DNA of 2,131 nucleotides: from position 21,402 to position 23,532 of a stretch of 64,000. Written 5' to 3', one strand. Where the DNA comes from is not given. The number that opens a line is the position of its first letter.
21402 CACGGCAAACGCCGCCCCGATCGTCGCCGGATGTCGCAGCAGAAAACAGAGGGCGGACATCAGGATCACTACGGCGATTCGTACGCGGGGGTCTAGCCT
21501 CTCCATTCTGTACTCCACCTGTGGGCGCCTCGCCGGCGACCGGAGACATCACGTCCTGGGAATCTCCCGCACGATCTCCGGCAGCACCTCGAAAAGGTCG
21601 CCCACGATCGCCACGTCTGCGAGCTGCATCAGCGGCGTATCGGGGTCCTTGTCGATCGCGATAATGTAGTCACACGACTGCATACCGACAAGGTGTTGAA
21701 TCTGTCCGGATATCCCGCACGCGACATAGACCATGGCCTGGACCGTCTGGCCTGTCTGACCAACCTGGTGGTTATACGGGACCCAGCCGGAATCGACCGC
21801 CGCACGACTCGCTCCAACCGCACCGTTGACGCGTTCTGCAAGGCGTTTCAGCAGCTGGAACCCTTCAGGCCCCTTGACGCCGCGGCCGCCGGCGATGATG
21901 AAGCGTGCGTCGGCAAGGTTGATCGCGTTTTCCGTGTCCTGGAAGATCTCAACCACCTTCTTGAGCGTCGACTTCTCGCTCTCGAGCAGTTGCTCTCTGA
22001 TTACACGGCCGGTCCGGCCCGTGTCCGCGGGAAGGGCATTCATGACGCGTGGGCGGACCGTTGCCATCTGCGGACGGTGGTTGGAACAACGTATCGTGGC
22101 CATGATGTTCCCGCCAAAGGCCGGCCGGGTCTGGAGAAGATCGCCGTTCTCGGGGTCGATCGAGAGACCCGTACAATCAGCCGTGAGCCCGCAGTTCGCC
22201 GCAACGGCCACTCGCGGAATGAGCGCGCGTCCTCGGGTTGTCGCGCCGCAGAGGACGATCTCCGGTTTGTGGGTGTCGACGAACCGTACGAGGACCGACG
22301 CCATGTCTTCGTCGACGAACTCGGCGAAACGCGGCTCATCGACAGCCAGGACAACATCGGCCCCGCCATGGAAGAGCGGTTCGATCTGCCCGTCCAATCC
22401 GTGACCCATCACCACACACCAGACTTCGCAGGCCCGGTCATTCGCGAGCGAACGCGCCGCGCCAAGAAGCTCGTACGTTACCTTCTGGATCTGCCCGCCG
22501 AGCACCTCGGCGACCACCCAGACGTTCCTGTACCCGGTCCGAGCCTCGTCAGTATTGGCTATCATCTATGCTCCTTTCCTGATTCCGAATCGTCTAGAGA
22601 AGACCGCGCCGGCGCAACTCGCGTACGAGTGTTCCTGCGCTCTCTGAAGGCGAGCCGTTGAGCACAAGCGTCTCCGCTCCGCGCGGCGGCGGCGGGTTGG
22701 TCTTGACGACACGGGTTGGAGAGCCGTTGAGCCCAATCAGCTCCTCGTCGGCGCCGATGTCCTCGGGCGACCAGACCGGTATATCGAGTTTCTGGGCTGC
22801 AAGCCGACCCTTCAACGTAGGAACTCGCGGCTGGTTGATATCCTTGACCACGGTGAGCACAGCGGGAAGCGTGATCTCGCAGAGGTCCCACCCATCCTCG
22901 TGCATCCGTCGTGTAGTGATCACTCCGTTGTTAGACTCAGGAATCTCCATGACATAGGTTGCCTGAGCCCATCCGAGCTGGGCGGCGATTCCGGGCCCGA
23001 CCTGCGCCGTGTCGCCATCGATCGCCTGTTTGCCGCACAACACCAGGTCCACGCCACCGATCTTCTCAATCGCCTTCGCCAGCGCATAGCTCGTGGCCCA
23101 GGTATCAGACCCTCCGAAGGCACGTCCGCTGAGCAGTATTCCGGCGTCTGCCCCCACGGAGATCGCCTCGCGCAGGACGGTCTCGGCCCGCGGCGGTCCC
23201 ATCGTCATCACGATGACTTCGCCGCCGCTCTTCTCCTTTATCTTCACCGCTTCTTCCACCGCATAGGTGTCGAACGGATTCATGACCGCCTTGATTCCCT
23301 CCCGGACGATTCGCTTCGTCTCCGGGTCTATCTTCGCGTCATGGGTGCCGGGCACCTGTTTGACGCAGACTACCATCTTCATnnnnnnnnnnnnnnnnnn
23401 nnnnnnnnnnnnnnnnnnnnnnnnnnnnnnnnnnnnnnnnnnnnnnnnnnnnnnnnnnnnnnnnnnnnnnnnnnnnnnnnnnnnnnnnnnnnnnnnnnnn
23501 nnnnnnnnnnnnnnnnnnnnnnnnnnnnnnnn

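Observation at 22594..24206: MetF-like gene translationally coupled (ATGA) to an EtfB with a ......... motif: candidate ETF-dependent, possibly bifurcating, methylene-THF reductase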

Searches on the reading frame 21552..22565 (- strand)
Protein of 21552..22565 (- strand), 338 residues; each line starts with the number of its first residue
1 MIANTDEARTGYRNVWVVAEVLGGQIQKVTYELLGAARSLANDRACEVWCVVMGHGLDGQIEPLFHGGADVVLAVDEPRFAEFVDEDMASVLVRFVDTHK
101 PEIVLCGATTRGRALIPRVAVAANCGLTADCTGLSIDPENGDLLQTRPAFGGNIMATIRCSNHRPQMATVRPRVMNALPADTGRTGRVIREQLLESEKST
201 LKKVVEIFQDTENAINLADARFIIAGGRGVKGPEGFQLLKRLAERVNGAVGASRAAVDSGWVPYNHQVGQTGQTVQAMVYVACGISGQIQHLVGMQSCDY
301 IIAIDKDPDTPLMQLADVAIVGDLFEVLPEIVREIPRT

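Call 3: search_protein_families(library=pfam, proteins=[window:21552-22565:-], max_evalue=0.01)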
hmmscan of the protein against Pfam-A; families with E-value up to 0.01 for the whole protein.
window:21552-22565:- (338 aa): 2 families
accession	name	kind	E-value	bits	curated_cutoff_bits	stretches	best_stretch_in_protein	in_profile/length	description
PF01012.27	ETF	-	3.9e-43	147.8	26.7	1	15-191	1-176/181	Electron transfer flavoprotein domain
PF00766.25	ETF_alpha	-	1.8e-34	118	27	1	216-296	1-81/81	Electron transfer flavoprotein FAD-binding domain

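Call 4: search_protein_families(library=ncbifam, proteins=[window:21552-22565:-], max_evalue=0.01)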
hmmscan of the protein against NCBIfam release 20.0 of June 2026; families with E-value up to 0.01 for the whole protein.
window:21552-22565:- (338 aa): 5 families
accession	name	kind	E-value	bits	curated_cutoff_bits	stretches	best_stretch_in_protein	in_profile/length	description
NF042970.1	AcrlCoAredClosAcrA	equivalog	6e-89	298.7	600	2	139-335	156-357/360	acryloyl-CoA reductase electron transfer subunit beta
NF051845.1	EtFlavAlphaProt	equivalog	2.6e-40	138.7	600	1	14-335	92-399/406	electron transfer flavoprotein subunit alpha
NF038209.1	mft_etfA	equivalog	5.7e-40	137.5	240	1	85-334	57-301/303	mycofactocin-associated electron transfer flavoprotein alpha subunit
NF008884.0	PRK11916.1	equivalog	3.4e-31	108.7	528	1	48-335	31-310/312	electron transfer flavoprotein subunit alpha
NF002889.0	PRK03363.1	equivalog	3.6e-27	95.5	549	1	63-333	43-309/313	electron transfer flavoprotein subunit alpha/FixB family protein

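Call 25: search_solved_structures(query=window:21552-22565:-, show_alignments=2, max_evalue=0.00001)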
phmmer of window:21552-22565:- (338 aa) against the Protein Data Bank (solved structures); distinct sequences matched with E-value up to 0.00001: 15.
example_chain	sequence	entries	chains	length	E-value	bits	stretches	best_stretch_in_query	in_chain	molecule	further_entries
6fah_A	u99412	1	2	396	5.2e-94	318.1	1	11-336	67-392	Caffeyl-CoA reductase-Etf complex subunit CarE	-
7koe_B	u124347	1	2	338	1.4e-89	303.6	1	15-334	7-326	Electron transfer flavoprotein, alpha subunit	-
5ol2_A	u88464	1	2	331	1.3e-82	280.7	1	14-335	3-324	Electron transfer flavoprotein large subunit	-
4kpu_A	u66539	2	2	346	1.2e-76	261.1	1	3-335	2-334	Electron transfer flavoprotein alpha subunit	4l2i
7qh2_A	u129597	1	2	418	7.7e-71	242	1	10-334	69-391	Lactate dehydrogenase (NAD(+),ferredoxin) subunit LctC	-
1t9g_R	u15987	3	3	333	9.4e-44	153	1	12-333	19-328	Electron transfer flavoprotein alpha-subunit, mitochondrial | Electron transfer flavoprotein alpha-subunit, mitochondrial precursor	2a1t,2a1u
1efv_A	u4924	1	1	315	1.8e-43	152.1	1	16-333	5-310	ELECTRON TRANSFER FLAVOPROTEIN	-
1efp_A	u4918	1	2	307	1.7e-39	139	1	67-332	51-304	PROTEIN (ELECTRON TRANSFER FLAVOPROTEIN)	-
5ow0_A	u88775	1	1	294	4.3e-34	121.2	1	80-334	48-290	Electron transfer flavoprotein, alpha subunit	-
1o94_D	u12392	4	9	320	1.3e-30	109.7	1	15-332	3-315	ELECTRON TRANSFER FLAVOPROTEIN ALPHA-SUBUNIT | ELECTRON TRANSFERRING FLAVOPROTEIN ALPHA-SUBUNIT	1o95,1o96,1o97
3clu_D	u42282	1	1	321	3e-30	108.6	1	15-332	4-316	Electron transfer flavoprotein subunit alpha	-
3clt_D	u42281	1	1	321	6e-30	107.6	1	15-332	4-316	Electron transfer flavoprotein subunit alpha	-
3clr_D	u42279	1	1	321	8.4e-30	107.1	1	15-332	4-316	Electron transfer flavoprotein subunit alpha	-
3ih5_A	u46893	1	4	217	9.7e-30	106.9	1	13-199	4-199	Electron transfer flavoprotein alpha-subunit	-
3cls_D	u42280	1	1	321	1.6e-29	106.2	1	15-332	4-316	Electron transfer flavoprotein subunit alpha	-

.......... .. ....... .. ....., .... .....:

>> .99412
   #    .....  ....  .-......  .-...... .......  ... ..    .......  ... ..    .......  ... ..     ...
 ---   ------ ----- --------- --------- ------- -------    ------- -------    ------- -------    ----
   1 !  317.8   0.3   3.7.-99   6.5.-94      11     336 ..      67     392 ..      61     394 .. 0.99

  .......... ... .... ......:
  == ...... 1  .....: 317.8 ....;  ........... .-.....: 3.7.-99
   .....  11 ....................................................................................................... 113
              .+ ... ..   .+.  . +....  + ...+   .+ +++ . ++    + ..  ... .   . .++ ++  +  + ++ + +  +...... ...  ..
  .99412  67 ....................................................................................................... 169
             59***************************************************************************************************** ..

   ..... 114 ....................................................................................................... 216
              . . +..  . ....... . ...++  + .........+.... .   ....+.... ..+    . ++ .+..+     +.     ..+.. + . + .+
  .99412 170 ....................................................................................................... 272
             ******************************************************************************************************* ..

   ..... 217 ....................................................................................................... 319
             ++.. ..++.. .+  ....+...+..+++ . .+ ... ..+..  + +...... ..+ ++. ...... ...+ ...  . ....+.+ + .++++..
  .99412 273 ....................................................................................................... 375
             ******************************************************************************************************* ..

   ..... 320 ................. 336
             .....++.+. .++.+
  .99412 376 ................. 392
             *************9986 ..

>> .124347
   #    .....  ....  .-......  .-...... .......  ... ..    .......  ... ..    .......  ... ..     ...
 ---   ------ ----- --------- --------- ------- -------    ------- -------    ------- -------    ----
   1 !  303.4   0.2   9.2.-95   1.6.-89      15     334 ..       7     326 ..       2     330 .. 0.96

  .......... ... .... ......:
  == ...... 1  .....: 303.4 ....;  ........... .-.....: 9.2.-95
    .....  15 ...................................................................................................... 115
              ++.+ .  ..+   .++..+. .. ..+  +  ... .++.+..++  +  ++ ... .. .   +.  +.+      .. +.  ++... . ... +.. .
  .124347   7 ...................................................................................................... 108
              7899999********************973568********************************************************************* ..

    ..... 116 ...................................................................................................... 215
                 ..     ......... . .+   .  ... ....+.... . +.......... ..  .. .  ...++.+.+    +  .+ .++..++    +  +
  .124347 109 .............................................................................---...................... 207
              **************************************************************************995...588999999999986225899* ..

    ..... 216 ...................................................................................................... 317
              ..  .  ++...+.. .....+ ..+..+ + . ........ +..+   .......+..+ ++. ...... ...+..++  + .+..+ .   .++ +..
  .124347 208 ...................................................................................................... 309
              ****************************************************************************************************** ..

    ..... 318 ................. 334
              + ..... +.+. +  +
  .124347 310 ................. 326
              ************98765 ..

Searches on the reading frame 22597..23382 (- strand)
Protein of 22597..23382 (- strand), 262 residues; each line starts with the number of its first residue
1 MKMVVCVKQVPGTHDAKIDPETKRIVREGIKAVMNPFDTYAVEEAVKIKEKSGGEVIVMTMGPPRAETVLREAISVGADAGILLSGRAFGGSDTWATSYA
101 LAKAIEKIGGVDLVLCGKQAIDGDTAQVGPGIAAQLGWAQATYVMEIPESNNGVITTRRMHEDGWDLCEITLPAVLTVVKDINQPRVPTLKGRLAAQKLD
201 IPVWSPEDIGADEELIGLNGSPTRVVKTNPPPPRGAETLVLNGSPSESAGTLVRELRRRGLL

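Call 3: search_protein_families(library=pfam, proteins=[window:22597-23382:-], max_evalue=0.01)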
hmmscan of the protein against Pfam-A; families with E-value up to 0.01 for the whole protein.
window:22597-23382:- (262 aa): 1 family
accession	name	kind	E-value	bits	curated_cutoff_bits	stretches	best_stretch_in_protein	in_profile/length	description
PF01012.27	ETF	-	5.2e-45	153.9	26.7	1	25-208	4-180/181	Electron transfer flavoprotein domain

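Call 4: search_protein_families(library=ncbifam, proteins=[window:22597-23382:-], max_evalue=0.01)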
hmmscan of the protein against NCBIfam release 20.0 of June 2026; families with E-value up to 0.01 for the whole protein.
window:22597-23382:- (262 aa): 5 families
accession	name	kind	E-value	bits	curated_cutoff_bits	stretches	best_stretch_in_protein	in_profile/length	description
NF040731.1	flavo_sub_EftB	exception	1.4e-86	290.1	445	1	2-259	1-257/260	electron transfer flavoprotein subunit beta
NF042971.1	AcrlCoAredClosAcrB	equivalog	1.4e-67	227.6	475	1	1-260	1-264/266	acryloyl-CoA reductase electron transfer subunit gamma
NF008998.0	PRK12342.1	equivalog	6.7e-33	114.1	338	1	1-258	1-251/254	electron transfer flavoprotein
TIGR04503.1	mft_etfB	hypoth_equivalog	6.5e-29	101.2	200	1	3-237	1-247/290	mycofactocin-associated electron transfer flavoprotein beta subunit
NF002888.0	PRK03359.1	subfamily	5.9e-27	94.7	219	1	1-257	1-253/256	putative electron transfer flavoprotein FixA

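Call 24: search_solved_structures(query=window:22597-23382:-, show_alignments=3, max_evalue=0.00001)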
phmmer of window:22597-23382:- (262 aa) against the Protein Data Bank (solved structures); distinct sequences matched with E-value up to 0.00001: 10.
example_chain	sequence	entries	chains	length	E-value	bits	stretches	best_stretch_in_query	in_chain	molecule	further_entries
6fah_B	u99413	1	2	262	4.9e-74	252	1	1-260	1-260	Caffeyl-CoA reductase-Etf complex subunit CarD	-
7koe_A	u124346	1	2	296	3.8e-64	219.6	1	3-258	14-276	Electron transfer flavoprotein, beta subunit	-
5ol2_B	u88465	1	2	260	9.6e-63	215.1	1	1-259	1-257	Electron transfer flavoprotein small subunit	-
4kpu_B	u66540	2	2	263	1.8e-61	210.9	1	1-233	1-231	Electron transfer flavoprotein alpha/beta-subunit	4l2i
7qh2_B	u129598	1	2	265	2.8e-57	197.1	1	2-237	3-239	Lactate dehydrogenase (NAD(+),ferredoxin) subunit LctB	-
2a1t_S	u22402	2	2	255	3.2e-30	108.5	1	3-235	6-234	Electron transfer flavoprotein beta-subunit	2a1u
1efv_B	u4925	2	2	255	3.6e-30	108.3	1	3-235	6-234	ELECTRON TRANSFER FLAVOPROTEIN | Electron transfer flavoprotein beta-subunit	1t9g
1efp_B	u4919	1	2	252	1.9e-27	99.4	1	1-212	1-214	PROTEIN (ELECTRON TRANSFER FLAVOPROTEIN)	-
1o94_C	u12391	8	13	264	2.6e-26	95.7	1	1-254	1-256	ELECTRON TRANSFER FLAVOPROTEIN BETA-SUBUNIT | ELECTRON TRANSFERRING FLAVOPROTEIN BETA-SUBUNIT | Electron transfer flavoprotein subunit beta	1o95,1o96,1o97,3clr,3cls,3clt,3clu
5ow0_B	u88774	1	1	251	1.1e-14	57.6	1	30-210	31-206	Electron transfer flavoprotein, beta subunit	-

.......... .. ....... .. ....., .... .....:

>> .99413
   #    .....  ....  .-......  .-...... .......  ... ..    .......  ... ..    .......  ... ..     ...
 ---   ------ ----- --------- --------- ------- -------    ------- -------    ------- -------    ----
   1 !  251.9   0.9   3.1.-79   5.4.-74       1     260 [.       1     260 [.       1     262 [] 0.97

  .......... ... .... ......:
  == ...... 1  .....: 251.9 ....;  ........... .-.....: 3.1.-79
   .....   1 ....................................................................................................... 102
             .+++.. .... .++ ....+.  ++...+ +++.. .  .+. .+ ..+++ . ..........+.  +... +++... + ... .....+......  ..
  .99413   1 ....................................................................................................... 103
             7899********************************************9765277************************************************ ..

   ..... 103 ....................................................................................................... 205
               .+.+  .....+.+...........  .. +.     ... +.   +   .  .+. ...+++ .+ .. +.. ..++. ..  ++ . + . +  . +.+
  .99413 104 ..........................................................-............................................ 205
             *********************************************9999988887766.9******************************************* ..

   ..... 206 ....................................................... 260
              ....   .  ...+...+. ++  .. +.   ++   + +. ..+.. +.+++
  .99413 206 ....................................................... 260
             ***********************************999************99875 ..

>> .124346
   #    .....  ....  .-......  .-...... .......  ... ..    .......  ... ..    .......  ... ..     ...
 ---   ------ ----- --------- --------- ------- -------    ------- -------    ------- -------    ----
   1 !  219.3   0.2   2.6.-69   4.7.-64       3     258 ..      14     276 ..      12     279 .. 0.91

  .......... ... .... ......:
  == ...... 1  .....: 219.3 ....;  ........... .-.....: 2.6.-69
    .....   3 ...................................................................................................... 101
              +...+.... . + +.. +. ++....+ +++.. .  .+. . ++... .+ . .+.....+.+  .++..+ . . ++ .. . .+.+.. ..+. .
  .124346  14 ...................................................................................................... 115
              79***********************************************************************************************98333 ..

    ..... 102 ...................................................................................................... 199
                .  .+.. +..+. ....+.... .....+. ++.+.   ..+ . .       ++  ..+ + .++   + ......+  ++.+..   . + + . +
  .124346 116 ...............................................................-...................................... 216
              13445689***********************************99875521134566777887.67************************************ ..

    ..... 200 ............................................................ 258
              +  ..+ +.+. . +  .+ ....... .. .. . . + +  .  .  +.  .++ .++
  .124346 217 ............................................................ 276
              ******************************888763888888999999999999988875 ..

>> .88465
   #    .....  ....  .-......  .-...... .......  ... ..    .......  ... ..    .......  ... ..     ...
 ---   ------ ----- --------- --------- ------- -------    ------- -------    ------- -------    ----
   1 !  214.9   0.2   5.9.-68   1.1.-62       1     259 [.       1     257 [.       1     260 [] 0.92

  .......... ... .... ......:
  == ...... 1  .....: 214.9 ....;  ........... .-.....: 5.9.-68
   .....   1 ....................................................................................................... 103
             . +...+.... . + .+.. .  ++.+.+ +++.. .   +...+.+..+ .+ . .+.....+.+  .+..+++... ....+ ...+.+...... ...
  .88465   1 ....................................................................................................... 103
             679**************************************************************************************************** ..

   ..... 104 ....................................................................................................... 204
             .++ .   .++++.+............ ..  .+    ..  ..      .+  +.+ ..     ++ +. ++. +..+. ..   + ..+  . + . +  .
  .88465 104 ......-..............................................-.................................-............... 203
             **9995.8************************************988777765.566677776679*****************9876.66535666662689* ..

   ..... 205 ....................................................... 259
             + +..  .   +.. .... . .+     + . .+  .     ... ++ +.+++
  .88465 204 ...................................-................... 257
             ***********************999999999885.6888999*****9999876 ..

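Call 51: find_related_loci(query=window:22597-23382:-, collection=metagenome_contigs, flank=5000)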
Query window:22597-23382:- (262 aa) in metagenome_contigs; peptide patterns used: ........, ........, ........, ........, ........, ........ (x = any residue, [..] = any of these).
600 stretches matched a pattern (row limit reached: there are more); 546 encode a relative of the query (tblastn E <= 1e-3); the best 80 are kept; 80 distinct loci.
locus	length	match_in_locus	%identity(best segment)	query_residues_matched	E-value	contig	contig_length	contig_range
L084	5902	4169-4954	80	1-262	1e-140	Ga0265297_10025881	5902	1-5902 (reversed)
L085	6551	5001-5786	72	1-262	7e-128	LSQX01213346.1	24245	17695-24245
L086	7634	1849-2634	71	1-262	4e-127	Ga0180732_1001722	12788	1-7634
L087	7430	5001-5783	73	1-261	1e-126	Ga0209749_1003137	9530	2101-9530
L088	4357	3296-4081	71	1-262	1e-127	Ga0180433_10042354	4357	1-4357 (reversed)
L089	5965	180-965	69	1-262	2e-125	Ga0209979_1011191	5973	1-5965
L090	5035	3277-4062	66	1-262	7e-118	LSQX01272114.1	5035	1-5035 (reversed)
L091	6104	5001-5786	66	1-262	1e-116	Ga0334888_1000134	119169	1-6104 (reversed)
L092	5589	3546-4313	66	1-256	6e-116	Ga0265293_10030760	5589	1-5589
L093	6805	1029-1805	66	1-259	5e-112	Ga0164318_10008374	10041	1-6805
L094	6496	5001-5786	60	1-262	5e-107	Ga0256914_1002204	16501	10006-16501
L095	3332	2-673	71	38-261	6e-106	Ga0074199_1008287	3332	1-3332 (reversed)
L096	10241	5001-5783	57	1-262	3e-98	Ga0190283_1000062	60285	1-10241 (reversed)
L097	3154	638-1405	56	1-257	5e-97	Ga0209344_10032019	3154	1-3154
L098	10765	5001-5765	57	1-256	9e-95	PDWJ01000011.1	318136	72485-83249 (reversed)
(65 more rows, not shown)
